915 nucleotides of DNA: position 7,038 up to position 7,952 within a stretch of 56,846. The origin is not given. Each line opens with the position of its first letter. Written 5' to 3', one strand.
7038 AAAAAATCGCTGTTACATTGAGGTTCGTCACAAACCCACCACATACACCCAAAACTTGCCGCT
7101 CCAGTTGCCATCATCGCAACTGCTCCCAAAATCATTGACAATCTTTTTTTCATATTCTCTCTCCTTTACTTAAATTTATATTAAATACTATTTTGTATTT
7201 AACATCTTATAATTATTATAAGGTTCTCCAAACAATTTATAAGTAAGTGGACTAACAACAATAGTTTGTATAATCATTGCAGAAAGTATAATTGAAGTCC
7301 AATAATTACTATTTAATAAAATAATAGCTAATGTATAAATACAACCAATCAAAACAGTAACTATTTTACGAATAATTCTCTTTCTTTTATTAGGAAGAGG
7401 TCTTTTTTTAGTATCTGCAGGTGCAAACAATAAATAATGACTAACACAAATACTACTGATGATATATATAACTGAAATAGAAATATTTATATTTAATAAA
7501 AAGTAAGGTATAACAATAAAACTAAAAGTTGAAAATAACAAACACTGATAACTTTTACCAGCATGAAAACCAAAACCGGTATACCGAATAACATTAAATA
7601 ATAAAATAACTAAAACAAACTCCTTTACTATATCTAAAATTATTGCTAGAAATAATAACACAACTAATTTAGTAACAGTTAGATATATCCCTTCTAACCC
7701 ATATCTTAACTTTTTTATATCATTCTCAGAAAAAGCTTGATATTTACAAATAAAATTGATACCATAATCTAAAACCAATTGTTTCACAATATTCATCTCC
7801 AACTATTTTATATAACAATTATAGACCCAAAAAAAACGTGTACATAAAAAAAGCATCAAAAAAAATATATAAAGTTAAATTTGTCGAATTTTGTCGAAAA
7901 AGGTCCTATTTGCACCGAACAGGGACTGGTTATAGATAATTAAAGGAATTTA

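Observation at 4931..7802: agr-type quorum-sensing locus with an unlisted AgrD gene and a convergent layout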

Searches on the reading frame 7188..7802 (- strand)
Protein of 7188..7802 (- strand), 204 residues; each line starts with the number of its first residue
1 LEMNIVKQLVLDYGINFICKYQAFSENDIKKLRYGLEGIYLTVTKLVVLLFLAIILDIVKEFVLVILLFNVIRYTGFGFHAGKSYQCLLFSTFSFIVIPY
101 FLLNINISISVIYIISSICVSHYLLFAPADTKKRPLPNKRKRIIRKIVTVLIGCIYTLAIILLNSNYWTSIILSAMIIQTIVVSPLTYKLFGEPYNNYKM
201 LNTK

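Call 3: search_protein_families(library=pfam, proteins=[window:7188-7802:-], max_evalue=1)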
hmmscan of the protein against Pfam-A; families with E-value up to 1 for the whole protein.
window:7188-7802:- (204 aa): 1 family
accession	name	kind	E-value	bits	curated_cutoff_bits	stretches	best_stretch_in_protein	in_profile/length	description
PF04647.20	AgrB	-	3.9e-30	105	23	1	15-181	5-183/185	Accessory gene regulator B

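Call 4: search_protein_families(library=ncbifam, proteins=[window:7188-7802:-], max_evalue=1)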
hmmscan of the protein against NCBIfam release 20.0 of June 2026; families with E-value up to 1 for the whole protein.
window:7188-7802:- (204 aa): 1 family
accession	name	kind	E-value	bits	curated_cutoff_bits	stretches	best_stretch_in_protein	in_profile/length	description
NF002210.0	PRK01100.1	equivalog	1.2e-28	100.2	282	1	24-201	28-205/210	accessory gene regulator ArgB-like protein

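Call 19: list_cluster_members(proteins=[P0012, P0001, window:7188-7802:-, window:4931-5662:+, P0003, P0007, P0016])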
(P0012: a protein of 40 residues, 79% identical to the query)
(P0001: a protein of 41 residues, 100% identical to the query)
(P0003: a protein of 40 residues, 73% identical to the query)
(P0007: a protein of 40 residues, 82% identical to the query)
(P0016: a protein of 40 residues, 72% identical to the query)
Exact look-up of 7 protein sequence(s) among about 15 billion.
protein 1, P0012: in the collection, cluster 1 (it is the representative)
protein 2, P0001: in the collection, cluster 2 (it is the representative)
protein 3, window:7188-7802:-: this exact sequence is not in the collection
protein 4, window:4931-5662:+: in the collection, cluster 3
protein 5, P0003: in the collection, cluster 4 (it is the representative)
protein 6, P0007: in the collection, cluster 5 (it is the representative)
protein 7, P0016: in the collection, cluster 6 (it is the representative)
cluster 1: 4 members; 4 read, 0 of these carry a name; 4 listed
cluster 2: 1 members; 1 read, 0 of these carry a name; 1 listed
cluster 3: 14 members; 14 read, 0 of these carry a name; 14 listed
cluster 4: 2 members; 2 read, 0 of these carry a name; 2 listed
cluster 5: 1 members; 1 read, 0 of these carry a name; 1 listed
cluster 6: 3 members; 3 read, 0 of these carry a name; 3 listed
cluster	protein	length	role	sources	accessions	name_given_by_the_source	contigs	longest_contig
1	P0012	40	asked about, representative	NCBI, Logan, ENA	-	-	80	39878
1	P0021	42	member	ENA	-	-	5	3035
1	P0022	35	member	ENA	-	-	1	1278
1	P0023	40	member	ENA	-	-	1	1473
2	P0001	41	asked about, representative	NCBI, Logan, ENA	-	-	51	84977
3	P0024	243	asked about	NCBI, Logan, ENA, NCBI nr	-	-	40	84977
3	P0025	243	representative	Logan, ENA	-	-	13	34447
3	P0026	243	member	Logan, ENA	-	-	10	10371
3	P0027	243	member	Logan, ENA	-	-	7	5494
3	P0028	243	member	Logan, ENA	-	-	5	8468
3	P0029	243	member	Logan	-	-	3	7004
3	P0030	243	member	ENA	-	-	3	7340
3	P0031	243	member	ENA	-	-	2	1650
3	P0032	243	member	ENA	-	-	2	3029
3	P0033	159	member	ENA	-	-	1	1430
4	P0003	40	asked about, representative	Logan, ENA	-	-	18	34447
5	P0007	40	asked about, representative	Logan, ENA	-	-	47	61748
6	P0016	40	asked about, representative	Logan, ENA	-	-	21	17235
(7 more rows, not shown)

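Call 24: find_related_loci(query=window:7188-7802:-, collection=genome_contigs, flank=2500)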
Query window:7188-7802:- (204 aa) in genome_contigs; peptide patterns used: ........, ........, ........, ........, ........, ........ (x = any residue, [..] = any of these).
158 stretches matched a pattern; 34 encode a relative of the query (tblastn E <= 1e-3); 34 distinct loci.
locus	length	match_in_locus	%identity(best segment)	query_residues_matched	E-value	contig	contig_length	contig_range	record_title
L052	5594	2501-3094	77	6-203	2e-101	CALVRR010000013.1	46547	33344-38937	MAG: uncultured Bacilli bacterium isolate BRZ_NH__bin11 genome assembly, contig: BRZ_NH__NODE_515_length_46547_cov_14.66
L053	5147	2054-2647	73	6-203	2e-95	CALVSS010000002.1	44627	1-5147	MAG: uncultured Bacilli bacterium isolate BRZ_IM__bin73 genome assembly, contig: BRZ_IM__NODE_792_length_44627_cov_4.523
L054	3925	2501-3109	69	2-204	5e-90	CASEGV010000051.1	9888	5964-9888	uncultured Mycoplasmatota bacterium isolate A2_L3_372372_idba_bin.42 genome assembly, contig: A2_L3_372372_idba_bin.42.f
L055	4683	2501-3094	69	6-203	4e-89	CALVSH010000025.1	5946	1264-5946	MAG: uncultured Bacilli bacterium isolate E05__bin245 genome assembly, contig: E05__k127_4877348, whole genome shotgun s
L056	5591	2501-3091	69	6-202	1e-85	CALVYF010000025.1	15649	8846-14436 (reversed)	MAG: uncultured Bacilli bacterium isolate BRZ_SL__bin34 genome assembly, contig: BRZ_SL__NODE_6000_length_15649_cov_11.2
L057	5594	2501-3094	70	6-203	9e-85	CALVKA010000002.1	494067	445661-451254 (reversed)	MAG: uncultured Bacilli bacterium isolate BRZ_NS__bin73 genome assembly, contig: BRZ_NS__NODE_9_length_494067_cov_10.832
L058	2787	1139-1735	63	6-204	5e-85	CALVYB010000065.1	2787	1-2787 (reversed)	MAG: uncultured Bacilli bacterium isolate BRZ_LS__bin9 genome assembly, contig: BRZ_LS__NODE_24116_length_2787_cov_13.21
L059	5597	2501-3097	64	6-204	6e-83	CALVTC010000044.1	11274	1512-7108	MAG: uncultured Bacilli bacterium isolate BRZ_GN__bin17 genome assembly, contig: BRZ_GN__NODE_5578_length_11274_cov_7.85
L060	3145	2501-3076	65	6-197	3e-83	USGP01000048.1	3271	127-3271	uncultured Tenericutes bacterium isolate UMGS1700 genome assembly, contig: NODE_11220_length_3271_cov_5.013993, whole ge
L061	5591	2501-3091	70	6-202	9e-81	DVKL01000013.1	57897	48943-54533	MAG TPA_asm: Candidatus Faecimonas intestinavium isolate USAMLcec2-12447 USAMLcec2__C15053_L57897_SRR5280393, whole geno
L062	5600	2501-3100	69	5-204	1e-74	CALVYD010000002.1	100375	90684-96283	MAG: uncultured Bacilli bacterium isolate BRZ_GP__bin21 genome assembly, contig: BRZ_GP__NODE_268_length_100375_cov_60.8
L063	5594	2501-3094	62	6-203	1e-74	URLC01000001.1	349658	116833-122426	uncultured Tenericutes bacterium isolate UMGS1110 genome assembly, contig: NODE_1_length_349658_cov_10.9852, whole genom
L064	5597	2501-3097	66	6-204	3e-74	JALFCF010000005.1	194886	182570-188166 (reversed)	MAG: Mycoplasmatota bacterium isolate SUG548 k141_81638, whole genome shotgun sequence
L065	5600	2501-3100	69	5-204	1e-69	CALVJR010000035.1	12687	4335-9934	MAG: uncultured Bacilli bacterium isolate BRZ_BH__bin66 genome assembly, contig: BRZ_BH__NODE_4845_length_12687_cov_15.2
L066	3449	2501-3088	56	4-199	7e-68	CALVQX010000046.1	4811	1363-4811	MAG: uncultured Bacilli bacterium isolate E07__bin200 genome assembly, contig: E07__k127_6577424, whole genome shotgun s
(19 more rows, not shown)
